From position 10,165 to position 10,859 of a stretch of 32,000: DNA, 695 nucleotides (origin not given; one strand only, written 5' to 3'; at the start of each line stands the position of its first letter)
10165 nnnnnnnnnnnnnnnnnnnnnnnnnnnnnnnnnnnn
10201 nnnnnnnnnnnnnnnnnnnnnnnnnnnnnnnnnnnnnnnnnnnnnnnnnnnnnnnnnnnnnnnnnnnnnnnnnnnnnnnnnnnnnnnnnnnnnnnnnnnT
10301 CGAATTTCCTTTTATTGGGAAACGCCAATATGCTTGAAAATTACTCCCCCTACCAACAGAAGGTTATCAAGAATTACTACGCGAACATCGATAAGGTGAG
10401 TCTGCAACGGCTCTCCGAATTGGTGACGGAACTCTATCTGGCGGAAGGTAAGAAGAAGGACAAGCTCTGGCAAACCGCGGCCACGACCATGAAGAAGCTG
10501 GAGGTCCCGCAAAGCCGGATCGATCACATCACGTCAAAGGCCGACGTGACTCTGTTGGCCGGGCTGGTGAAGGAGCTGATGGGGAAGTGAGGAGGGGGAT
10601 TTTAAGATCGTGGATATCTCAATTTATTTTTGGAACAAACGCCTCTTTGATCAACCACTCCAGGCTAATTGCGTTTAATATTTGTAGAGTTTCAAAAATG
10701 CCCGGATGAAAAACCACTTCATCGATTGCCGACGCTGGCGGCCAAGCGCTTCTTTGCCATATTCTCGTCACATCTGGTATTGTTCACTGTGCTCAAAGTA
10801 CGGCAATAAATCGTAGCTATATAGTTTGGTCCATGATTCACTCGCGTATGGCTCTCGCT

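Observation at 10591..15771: About 5.2-kb AT-rich mosaic accessory island directly behind the 1265-aa/86-aa gene pair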

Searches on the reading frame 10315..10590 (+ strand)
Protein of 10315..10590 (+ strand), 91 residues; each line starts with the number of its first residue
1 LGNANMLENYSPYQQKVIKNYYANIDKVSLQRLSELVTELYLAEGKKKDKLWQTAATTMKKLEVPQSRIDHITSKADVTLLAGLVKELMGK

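Call 10: search_protein_families(library=pfam, proteins=[window:10315-10590:+], max_evalue=0.1)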
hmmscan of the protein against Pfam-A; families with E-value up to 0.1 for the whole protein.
window:10315-10590:+ (91 aa): 1 family
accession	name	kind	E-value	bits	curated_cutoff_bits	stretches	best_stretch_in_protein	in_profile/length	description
PF10890.13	Cyt_b-c1_8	-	0.041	14.7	24.3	0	11-37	16-42/72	Cytochrome b-c1 complex subunit 8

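Call 12: search_protein_families(library=padloc, proteins=[window:10315-10590:+], max_evalue=0.1)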
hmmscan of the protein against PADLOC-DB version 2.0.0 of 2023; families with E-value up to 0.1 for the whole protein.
window:10315-10590:+ (91 aa): 1 family
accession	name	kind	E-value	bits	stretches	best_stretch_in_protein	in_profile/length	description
PDLC04890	PDC-S06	-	0.016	11.8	1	9-88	160-239/732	-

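Call 13: search_protein_families(library=ncbifam, proteins=[window:10315-10590:+], max_evalue=0.1)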
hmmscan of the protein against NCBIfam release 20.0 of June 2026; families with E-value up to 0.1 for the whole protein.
window:10315-10590:+ (91 aa): 2 families
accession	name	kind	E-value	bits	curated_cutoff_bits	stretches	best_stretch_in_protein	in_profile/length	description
NF003079.0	PRK04005.1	equivalog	0.042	13.5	85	1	31-85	10-69/121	50S ribosomal protein L18e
TIGR02345.1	chap_CCT_eta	equivalog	0.05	11.9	669.2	1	14-67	114-167/523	T-complex protein 1 subunit eta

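Call 19: find_encoding_contigs(protein=window:10330-10590:+, flank=10000, max_places=10)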
Protein window:10330-10590:+ (86 aa): no gene with exactly this product is on record in the collection.

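Call 33: find_homologous_proteins(query=window:10330-10590:+, max_evalue=0.001)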
Query window:10330-10590:+ (86 aa): 1348 proteins with E <= 0.001 among 1349 candidates; the best 120 are listed.
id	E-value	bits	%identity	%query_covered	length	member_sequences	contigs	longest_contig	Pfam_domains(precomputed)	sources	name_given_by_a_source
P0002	1.5e-47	176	100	100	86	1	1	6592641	-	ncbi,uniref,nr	ncbi:hypothetical protein KIH39_25240 [Telmatocola sphagniphila]|uniref:Uncharacterized protein n=1 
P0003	3.9e-47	175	99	100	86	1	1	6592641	-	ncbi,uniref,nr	ncbi:hypothetical protein KIH39_25260 [Telmatocola sphagniphila]|uniref:Uncharacterized protein n=1 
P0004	7.6e-39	148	84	100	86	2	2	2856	-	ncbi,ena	-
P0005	9.8e-38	145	85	98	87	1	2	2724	-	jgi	jgi:hypothetical protein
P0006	4.7e-35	136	79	99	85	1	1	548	-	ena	-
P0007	2.6e-34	134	75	99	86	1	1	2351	-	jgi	jgi:hypothetical protein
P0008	3.7e-34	134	75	99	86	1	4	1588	-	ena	-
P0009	8.0e-34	132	76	100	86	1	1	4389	-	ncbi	-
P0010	8.5e-34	132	74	99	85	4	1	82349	-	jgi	jgi:hypothetical protein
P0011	8.7e-34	132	74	99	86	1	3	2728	-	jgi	jgi:hypothetical protein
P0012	1.6e-33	132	73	100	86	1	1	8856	-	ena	-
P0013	1.8e-33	131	73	100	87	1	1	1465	-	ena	-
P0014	3.1e-33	131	75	99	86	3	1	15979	-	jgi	jgi:hypothetical protein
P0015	3.3e-33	131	74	99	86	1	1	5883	-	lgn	-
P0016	5.3e-33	130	73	99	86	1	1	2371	-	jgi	jgi:hypothetical protein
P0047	2.5e-31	125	72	97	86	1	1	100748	-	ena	-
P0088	3.3e-30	121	73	97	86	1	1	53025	-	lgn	-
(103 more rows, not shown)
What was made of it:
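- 10245..10600 (+): Repeat R1: last ~55 nt of the 1265-aa gene, the spacer, the whole 86-aa gene copy 1 (10330-10590, KIH39_25240) and ~10 nt beyond its stop. The protein is 100% identical to P0002 (call 33).
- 86-aa family of 1348 proteins at 65-85% identity: call 33.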

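Call 35: find_encoding_contigs(protein=P0004, flank=10000, max_places=4)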
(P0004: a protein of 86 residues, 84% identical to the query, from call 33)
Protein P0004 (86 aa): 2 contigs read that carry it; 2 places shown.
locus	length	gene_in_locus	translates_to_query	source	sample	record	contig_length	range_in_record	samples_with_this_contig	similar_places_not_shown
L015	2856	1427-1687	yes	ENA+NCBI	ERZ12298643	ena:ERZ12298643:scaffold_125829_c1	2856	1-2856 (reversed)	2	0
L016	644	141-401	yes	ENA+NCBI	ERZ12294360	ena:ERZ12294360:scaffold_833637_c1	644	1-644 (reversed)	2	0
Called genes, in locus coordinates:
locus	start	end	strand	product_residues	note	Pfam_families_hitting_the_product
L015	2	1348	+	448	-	?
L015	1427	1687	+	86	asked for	-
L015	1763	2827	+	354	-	PF01436:NHL (faint), PF17170:DUF5128 (weak)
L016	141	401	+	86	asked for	-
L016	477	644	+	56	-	?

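Call 36: find_encoding_contigs(protein=P0005, flank=10000, max_places=4)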
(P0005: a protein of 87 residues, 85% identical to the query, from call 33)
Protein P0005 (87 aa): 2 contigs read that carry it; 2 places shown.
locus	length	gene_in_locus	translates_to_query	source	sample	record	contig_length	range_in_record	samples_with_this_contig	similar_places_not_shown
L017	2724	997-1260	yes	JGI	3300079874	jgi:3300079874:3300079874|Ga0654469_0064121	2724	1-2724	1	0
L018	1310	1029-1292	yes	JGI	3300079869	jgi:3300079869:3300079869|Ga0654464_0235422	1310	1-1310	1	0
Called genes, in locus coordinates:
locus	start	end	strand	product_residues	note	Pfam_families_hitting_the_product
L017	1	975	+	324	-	?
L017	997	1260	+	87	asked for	-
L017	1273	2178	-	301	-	PF07751:Abi_2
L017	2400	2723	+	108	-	?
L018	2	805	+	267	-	?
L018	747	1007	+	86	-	-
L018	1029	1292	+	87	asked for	-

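Call 37: find_encoding_contigs(protein=P0014, flank=10000, max_places=4)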
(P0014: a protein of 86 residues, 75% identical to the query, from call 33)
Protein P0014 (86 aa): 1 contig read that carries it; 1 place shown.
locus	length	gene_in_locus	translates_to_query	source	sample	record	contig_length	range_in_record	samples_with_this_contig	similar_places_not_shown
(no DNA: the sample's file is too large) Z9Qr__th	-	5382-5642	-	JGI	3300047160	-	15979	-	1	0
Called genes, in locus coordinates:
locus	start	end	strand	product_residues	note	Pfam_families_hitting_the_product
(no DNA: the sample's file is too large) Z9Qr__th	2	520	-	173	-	?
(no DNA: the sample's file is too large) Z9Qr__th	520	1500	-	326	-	PF00005:ABC_tran, PF13476:AAA_23 (weak), PF13304:AAA_21 (faint), PF00005:ABC_tran, PF12399:BCA_ABC_TP_C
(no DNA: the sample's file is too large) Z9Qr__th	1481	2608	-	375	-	PF02653:BPD_transp_2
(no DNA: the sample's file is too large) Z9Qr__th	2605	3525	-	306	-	PF02653:BPD_transp_2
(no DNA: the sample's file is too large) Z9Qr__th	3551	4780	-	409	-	PF13433:Peripla_BP_5 (faint), PF13458:Peripla_BP_6, PF01094:ANF_receptor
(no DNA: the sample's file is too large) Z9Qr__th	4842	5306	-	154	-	PF02580:Tyr_Deacylase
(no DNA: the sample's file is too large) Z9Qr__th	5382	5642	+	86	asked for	-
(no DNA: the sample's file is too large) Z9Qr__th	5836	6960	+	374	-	PF01555:N6_N4_Mtase (faint), PF01170:UPF0020, PF05175:MTS, PF08241:Methyltransf_11, PF13649:Methyltransf_25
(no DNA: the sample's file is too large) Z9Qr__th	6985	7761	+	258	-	-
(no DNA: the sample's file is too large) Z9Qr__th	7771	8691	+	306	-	-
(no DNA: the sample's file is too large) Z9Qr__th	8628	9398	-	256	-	PF12804:NTP_transf_3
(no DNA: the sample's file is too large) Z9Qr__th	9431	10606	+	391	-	PF01261:AP_endonuc_2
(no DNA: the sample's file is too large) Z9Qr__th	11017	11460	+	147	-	-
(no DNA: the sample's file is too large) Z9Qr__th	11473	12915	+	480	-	PF14237:GYF_2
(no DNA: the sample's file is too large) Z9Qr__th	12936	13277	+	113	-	PF13560:HTH_31, PF01381:HTH_3 (weak), PF13413:HTH_25 (weak)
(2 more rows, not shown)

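Call 40: search_protein_families(library=pfam, proteins=[L015:2-1348:+, L017:1-975:+, L015:1763-2827:+, L017:1273-2178:-, L017:2400-2723:+], max_evalue=0.01)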
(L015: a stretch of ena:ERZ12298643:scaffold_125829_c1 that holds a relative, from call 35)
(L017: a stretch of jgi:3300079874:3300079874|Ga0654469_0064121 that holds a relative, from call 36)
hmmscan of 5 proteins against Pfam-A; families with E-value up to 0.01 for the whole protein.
L015:2-1348:+ (448 aa): 1 family
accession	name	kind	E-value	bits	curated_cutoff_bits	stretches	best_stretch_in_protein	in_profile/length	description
PF02321.23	OEP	-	6.2e-23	82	22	2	233-437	2-187/187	Outer membrane efflux protein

L017:1-975:+ (324 aa): 2 families
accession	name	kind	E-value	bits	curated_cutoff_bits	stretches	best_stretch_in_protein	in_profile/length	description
PF01522.26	Polysacc_deac_1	-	2.8e-22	79.4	23.1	1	28-136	18-123/124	Polysaccharide deacetylase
PF03065.20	Glyco_hydro_57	-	2.2e-06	27.6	21.2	1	78-137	110-169/291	Glycosyl hydrolase family 57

L015:1763-2827:+ (354 aa): 5 families
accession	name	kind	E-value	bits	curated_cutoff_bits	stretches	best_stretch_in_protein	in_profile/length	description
PF01436.27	NHL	-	7.4e-15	54.6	20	1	179-207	1-28/28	NHL repeat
PF17170.10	DUF5128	-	9.3e-08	32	22.9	1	173-287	37-150/321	6-bladed beta-propeller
PF10518.14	TAT_signal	-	0.002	18.4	22.7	1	11-28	4-21/21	TAT (twin-arginine translocation) pathway signal sequence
PF06739.17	SBBP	-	0.0021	18.4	20.5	0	319-339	8-28/38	Beta-propeller repeat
PF10399.14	UCR_Fe-S_N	-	0.0042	16.9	24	1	9-29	9-29/41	Ubiquitinol-cytochrome C reductase Fe-S subunit TAT signal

L017:1273-2178:- (301 aa): 1 family
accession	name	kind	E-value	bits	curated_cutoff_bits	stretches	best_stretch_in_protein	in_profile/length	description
PF07751.16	Abi_2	-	1.6e-49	169.1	25.6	1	33-216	1-184/184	Abi-like protein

L017:2400-2723:+ (108 aa): 0 families
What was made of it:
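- In relative L017 an 87-aa homologue is likewise followed, 13 nt away and convergent, by a HEPN-type Abi_2 gene (calls 36, 40).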

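Call 41: find_encoding_contigs(protein=P0010, flank=10000, max_places=3)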
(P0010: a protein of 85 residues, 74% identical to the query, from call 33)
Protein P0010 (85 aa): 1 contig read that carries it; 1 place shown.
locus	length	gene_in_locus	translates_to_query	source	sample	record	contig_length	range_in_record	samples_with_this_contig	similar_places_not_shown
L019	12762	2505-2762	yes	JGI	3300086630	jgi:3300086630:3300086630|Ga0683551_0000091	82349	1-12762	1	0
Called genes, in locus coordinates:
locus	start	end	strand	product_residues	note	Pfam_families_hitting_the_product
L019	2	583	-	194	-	?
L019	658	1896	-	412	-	PF13458:Peripla_BP_6, PF01094:ANF_receptor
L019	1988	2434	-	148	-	PF02580:Tyr_Deacylase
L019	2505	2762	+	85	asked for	-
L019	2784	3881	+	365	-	PF01170:UPF0020, PF05175:MTS, PF08241:Methyltransf_11, PF13649:Methyltransf_25, PF13847:Methyltransf_31 (weak)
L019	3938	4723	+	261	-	-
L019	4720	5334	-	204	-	PF12804:NTP_transf_3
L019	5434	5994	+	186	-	PF01965:DJ-1_PfpI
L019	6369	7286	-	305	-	PF18135:Type_ISP_C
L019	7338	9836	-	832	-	PF02384:N6_Mtase, PF07669:Eco57I (weak), PF18135:Type_ISP_C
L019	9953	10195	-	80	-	-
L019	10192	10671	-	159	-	-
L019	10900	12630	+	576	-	PF00578:AhpC-TSA, PF08534:Redoxin, PF13905:Thioredoxin_8, PF03712:Cu2_monoox_C (faint)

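Call 74: predict_structure(alignment_id=A4)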
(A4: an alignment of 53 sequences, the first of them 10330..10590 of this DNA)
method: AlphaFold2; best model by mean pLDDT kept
length: 86 residues; sequences in the alignment: 53
mean_pLDDT: 94.9   pTM: 0.80
mean pLDDT of the five models: 94.9, 93.8, 92.1, 89.6, 81.1
residues with pLDDT >= 90: 80; 70-90: 4; 50-70: 2; < 50: 0
segments of 3 or more residues with pLDDT < 50: none
pLDDT, mean of each block of 10 residues (from residue 1): 87 94 97 96 97 97 97 97 88
secondary structure, 60 per line:
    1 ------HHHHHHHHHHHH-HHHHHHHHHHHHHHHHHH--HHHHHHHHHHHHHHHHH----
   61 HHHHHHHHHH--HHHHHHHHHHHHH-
elements in order: H7-18 H20-37 H40-56 H61-70 H73-85

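Call 76: fold_search(model_id=the predicted structure, library=pdb)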
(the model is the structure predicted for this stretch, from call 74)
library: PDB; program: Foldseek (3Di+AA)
matches with E <= 10: 100; with E <= 0.001: 0
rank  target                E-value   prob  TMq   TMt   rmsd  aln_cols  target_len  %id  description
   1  5li0_t                1.1e+00  0.38  0.40  0.42   7.6        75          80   15  70S ribosome from Staphylococcus aureus (released 2016-12-28)
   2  7uhb_K                1.8e+00  0.23  0.34  0.38  11.2        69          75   17  SARS-CoV-2 spike in complex with AHB2-2GS-SB175 (local refinement of the RBD and AHB2) (released 2022-06-08)
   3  9k8d_B                2.0e+00  0.25  0.40  0.39   4.7        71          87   18  Cryo-EM structure of C3 symmetric interface of designed zinc-induced tetrahedron Cage-t32-Zn1-HEHE-34 (released 2025-10-29)
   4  5n8y_N                2.0e+00  0.11  0.30  0.25  10.4        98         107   12  KaiCBA circadian clock backbone model based on a Cryo-EM density (released 2017-03-29)
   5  6so5_C                2.2e+00  0.23  0.44  0.28  17.2        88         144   12  Homo sapiens WRB/CAML heterotetramer in complex with a TRC40 dimer (released 2020-09-09)
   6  3j9w_AT               2.4e+00  0.23  0.44  0.44   7.8        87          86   15  Cryo-EM structure of the Bacillus subtilis MifM-stalled ribosome complex (released 2015-04-29)
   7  4v8h_AT               2.4e+00  0.20  0.41  0.41   9.4        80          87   12  Crystal structure of HPF bound to the 70S ribosome. (released 2014-07-09)
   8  7msc_t                2.4e+00  0.16  0.39  0.39   9.3        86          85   15  Mtb 70SIC in complex with MtbEttA at Pre_R0 state (released 2022-02-02)
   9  7nhn_u                2.6e+00  0.33  0.48  0.51   7.0        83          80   11  VgaL, an antibiotic resistance ABCF, in complex with 70S ribosome from Listeria monocytogenes (released 2021-05-05)
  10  6ha1_t                2.6e+00  0.23  0.43  0.45   7.7        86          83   15  Cryo-EM structure of a 70S Bacillus subtilis ribosome translating the ErmD leader peptide in complex with telithromyci (released 2018-08-29)
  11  4v8g_AT               2.6e+00  0.16  0.41  0.37   9.6        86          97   14  Crystal structure of RMF bound to the 70S ribosome. (released 2014-07-09)
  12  7unr_t                2.7e+00  0.11  0.31  0.31   9.5        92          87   11  Pseudomonas aeruginosa 70S ribosome initiation complex bound to compact IF2-GDP (composite structure I-A) (released 2022-06-22)
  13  5maw_E                2.9e+00  0.20  0.45  0.37   6.8       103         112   12  Crystal structure of the flagellin-FliS complex from Bacillus subtilis (released 2017-12-20)
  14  6gow_E                2.9e+00  0.18  0.44  0.37   6.9       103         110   13  Crystal structure of the flagellin-FliS complex from Bacillus subtilis crystallized in spacegroup P22121 (released 2018-08-29)
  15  1r8j_B                2.9e+00  0.08  0.30  0.13  10.4        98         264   12  Crystal Structure of Circadian Clock Protein KaiA from Synechococcus elongatus (released 2004-06-01)
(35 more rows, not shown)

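Call 77: search_protein_families(library=phrogs, proteins=[window:10330-10590:+], max_evalue=0.01)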
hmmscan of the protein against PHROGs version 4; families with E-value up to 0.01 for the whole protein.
window:10330-10590:+ (86 aa): 1 family
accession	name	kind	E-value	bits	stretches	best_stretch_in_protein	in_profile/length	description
phrog_7606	-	unknown function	0.0023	19.4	1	18-74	56-112/134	-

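Call 82: find_encoding_contigs(protein=P0088, flank=8000, max_places=2)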
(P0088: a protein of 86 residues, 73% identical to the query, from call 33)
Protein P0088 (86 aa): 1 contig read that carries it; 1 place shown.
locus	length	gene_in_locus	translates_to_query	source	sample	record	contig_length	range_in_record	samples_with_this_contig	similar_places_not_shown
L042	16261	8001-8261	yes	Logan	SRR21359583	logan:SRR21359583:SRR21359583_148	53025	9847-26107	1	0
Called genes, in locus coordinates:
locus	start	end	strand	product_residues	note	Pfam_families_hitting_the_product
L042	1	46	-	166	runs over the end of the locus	PF02151:UVR (weak)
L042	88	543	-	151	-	PF02151:UVR (weak)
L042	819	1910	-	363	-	PF02746:MR_MLE_N, PF13378:MR_MLE_C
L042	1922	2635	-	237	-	PF00005:ABC_tran, PF13304:AAA_21 (faint)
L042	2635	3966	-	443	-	PF00005:ABC_tran, PF13304:AAA_21 (faint), PF00005:ABC_tran, PF12399:BCA_ABC_TP_C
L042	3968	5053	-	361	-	PF02653:BPD_transp_2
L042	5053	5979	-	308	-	PF02653:BPD_transp_2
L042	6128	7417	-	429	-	PF13458:Peripla_BP_6, PF01094:ANF_receptor, PF13433:Peripla_BP_5 (weak)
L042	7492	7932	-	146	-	PF02580:Tyr_Deacylase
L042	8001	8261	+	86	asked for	-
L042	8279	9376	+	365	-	PF01170:UPF0020, PF05175:MTS (weak), PF08241:Methyltransf_11 (weak), PF13649:Methyltransf_25 (weak)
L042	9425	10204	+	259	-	-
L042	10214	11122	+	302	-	-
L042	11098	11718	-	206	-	PF12804:NTP_transf_3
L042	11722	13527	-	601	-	PF02730:AFOR_N, PF01314:AFOR_C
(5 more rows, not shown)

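Call 83: find_encoding_contigs(protein=P0047, flank=8000, max_places=2)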
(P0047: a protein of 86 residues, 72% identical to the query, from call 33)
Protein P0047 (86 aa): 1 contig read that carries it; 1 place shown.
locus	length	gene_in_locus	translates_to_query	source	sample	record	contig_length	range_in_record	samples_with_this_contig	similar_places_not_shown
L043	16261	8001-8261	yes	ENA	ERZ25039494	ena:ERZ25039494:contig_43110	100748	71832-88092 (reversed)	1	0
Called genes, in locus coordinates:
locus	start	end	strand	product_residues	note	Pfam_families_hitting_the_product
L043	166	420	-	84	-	PF02151:UVR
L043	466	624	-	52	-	-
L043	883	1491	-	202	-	PF13378:MR_MLE_C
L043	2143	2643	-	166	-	PF00005:ABC_tran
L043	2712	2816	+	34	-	-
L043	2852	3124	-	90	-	PF12399:BCA_ABC_TP_C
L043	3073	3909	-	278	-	PF00005:ABC_tran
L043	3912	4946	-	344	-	PF02653:BPD_transp_2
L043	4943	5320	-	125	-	PF02653:BPD_transp_2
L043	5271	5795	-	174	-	PF02653:BPD_transp_2 (weak)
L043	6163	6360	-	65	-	-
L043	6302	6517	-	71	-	-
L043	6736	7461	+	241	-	-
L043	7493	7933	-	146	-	PF02580:Tyr_Deacylase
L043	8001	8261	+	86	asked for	-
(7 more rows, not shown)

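Call 97: find_encoding_contigs(protein=P0012, flank=9000, max_places=3)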
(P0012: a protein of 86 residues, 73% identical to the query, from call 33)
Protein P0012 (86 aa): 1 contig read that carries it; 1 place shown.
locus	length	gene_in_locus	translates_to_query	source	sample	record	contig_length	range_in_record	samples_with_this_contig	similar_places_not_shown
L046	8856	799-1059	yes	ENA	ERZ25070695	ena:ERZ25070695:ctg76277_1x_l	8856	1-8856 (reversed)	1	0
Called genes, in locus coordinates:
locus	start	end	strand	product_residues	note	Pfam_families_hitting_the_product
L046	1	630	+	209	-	?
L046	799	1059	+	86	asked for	-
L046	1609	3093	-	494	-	PF00512:HisKA (weak)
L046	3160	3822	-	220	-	PF00072:Response_reg (faint)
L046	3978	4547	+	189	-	PF07638:Sigma70_ECF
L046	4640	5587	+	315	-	-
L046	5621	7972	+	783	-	PF00069:Pkinase, PF07714:PK_Tyr_Ser-Thr, PF24885:TPR_NPHP3 (weak), PF13176:TPR_7 (faint), PF13424:TPR_12, PF13374:TPR_10 (weak), PF13424:TPR_12, PF13374:TPR_10 (weak)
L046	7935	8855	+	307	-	?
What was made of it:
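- Closest known: Defence or variable-gene hotspots anchored by conserved core genes. Same: A conserved core gene is flanked by different accessory, partly defence-type cargo in different lineages: DUF4209 here, Abi_2 in L017, and NHL, HisKA or methyltransferase genes elsewhere (calls 35-37, 41, 82, 83, 97).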

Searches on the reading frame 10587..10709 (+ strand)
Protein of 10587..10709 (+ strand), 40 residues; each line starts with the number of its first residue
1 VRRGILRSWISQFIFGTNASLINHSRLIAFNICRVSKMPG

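Call 54: search_protein_families(library=pfam, proteins=[window:10587-10709:+], max_evalue=1)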
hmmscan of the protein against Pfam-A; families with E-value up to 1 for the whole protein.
window:10587-10709:+ (40 aa): 0 families
